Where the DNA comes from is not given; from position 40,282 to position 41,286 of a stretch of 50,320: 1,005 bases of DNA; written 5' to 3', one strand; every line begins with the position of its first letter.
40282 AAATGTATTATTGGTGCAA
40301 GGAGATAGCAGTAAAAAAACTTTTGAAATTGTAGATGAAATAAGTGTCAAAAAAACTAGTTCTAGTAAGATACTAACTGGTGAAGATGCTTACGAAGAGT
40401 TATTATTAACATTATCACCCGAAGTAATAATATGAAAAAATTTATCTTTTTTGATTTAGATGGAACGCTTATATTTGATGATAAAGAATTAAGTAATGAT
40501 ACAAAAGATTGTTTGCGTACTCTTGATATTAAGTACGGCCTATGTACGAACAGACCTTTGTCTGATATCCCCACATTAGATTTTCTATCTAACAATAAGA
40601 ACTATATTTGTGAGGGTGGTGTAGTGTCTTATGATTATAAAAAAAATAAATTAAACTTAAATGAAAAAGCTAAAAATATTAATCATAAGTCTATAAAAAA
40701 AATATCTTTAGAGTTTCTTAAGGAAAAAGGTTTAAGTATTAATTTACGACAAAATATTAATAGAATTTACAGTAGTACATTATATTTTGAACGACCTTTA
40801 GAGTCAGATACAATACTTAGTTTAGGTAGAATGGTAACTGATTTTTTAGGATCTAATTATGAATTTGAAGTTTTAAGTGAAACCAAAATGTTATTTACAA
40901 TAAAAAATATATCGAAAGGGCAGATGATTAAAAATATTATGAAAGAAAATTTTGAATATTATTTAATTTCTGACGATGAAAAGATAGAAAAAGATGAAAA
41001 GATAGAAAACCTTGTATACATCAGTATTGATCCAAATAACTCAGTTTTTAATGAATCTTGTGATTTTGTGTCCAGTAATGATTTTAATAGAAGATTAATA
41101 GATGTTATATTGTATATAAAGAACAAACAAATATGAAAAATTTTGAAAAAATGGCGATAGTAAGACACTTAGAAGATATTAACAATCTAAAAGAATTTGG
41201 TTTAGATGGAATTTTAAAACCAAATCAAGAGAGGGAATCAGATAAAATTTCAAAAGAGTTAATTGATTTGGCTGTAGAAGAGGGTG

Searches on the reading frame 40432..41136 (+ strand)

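Call 98: search_protein_families(library=pfam, proteins=[window:40432-41136:+], max_evalue=0.001)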
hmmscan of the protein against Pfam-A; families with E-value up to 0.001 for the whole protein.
window:40432-41136:+ (234 aa): 1 family
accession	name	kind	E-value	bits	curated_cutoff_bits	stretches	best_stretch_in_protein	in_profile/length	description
PF08282.18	Hydrolase_3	-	4.5e-10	40.1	20.9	1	5-192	1-143/255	haloacid dehalogenase-like hydrolase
